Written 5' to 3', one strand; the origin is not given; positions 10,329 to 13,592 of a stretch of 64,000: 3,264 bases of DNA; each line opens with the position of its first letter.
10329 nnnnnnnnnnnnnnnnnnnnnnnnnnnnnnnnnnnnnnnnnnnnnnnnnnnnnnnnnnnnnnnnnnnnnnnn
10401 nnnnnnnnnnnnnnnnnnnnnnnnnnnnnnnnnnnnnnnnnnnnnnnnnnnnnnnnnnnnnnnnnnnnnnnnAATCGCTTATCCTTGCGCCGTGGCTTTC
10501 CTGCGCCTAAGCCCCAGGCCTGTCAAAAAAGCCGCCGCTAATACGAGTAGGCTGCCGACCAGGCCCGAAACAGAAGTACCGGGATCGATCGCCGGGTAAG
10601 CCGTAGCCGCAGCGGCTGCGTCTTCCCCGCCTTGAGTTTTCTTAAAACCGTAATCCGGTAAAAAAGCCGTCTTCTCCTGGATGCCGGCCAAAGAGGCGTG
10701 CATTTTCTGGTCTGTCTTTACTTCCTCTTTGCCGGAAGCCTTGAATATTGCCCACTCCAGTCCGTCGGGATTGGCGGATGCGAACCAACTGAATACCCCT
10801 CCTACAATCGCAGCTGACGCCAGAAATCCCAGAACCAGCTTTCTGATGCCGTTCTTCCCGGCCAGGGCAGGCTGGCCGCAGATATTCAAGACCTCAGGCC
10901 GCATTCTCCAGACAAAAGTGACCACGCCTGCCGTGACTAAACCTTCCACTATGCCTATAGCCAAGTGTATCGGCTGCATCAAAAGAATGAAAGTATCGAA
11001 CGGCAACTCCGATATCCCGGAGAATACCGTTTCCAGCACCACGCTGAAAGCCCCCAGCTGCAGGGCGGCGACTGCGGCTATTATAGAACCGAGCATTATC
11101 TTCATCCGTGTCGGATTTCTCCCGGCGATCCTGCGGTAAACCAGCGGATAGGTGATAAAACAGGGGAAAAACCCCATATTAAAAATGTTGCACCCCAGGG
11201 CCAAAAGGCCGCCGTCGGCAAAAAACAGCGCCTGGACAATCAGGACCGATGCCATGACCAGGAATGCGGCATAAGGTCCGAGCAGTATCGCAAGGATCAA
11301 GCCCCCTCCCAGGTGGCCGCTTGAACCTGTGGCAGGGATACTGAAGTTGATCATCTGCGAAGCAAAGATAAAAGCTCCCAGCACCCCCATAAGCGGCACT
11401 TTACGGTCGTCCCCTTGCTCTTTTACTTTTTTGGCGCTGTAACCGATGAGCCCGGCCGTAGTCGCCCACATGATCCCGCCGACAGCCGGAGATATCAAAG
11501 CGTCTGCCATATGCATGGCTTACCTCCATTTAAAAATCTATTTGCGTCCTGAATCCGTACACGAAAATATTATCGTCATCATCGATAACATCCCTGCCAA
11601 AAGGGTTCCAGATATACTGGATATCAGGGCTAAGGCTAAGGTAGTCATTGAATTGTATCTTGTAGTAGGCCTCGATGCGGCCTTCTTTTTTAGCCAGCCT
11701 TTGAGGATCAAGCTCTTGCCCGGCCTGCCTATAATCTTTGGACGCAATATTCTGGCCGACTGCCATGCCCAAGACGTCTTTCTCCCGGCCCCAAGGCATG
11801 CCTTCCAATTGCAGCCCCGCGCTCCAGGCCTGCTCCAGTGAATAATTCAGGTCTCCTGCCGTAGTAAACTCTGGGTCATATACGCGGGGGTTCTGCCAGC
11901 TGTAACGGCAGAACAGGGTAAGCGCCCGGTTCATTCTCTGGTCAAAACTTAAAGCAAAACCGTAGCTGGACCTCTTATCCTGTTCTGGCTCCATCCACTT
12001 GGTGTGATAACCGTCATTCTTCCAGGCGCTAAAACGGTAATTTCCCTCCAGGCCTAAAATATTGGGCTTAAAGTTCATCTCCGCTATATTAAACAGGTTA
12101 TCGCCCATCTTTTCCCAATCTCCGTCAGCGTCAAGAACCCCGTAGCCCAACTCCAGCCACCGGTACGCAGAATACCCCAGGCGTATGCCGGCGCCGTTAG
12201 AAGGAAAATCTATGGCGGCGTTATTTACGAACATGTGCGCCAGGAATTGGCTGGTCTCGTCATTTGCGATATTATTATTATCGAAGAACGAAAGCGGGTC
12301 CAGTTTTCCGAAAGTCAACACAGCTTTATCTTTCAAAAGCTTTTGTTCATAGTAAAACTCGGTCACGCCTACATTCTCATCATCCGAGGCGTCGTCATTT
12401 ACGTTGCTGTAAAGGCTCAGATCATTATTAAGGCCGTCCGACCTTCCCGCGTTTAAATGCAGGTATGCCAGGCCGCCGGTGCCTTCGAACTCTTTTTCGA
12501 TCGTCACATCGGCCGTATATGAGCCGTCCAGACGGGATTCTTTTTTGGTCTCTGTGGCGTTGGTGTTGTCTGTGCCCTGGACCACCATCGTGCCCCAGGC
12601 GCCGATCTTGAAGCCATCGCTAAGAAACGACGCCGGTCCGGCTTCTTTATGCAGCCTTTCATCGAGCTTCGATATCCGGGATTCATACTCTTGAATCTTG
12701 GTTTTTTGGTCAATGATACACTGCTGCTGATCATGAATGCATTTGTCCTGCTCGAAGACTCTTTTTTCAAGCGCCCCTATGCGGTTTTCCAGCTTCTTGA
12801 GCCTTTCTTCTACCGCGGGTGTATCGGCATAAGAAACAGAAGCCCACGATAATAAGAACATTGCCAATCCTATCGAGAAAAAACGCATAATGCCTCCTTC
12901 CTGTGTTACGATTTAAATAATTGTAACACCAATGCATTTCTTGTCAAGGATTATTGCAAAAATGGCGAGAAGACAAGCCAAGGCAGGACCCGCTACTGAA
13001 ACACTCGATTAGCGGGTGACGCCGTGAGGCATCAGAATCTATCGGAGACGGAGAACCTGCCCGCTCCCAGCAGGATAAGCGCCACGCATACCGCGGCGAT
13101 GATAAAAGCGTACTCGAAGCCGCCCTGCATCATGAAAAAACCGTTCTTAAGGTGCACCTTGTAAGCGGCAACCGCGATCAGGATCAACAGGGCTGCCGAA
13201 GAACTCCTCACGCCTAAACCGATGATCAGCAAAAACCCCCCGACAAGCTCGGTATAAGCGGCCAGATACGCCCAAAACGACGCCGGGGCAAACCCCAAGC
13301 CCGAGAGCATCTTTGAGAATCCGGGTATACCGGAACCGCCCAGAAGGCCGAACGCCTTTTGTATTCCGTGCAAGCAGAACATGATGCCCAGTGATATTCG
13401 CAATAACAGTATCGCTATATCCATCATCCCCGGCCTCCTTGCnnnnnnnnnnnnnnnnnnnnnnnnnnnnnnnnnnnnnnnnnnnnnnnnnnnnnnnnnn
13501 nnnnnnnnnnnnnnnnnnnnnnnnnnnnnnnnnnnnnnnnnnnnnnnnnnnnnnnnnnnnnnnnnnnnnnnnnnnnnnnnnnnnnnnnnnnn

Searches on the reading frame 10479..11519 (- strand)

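Call 83: search_protein_families(library=pfam, proteins=[window:10479-11519:-], max_evalue=0.01)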
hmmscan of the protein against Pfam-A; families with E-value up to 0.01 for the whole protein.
window:10479-11519:- (346 aa): 3 families
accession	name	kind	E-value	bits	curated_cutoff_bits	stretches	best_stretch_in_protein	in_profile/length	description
PF01891.21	CbiM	-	7.5e-62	209.2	23.1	1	3-209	1-204/205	Cobalt uptake substrate-specific transmembrane region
PF13190.11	PDGLE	-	3.4e-29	101.1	27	1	226-339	1-102/102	PDGLE domain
PF12822.12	ECF_trnsprt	-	0.0083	16.6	30.7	1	43-203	5-164/169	ECF transporter, substrate-specific component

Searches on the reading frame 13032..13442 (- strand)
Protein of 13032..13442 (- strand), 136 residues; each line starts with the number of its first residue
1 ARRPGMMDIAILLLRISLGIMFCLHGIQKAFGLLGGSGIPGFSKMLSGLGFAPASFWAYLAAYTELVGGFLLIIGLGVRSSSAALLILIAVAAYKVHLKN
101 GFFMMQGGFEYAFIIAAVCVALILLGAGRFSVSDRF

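Call 83: search_protein_families(library=pfam, proteins=[window:13032-13442:-], max_evalue=0.01)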
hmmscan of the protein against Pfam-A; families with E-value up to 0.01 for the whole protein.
window:13032-13442:- (136 aa): 2 families
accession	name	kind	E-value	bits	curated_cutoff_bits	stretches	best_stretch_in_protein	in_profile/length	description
PF07681.17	DoxX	-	5.1e-19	69.1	23.6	1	11-97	2-84/85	DoxX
PF07291.16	MauE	-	0.0011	19.7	27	1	7-93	1-84/128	Methylamine utilisation protein MauE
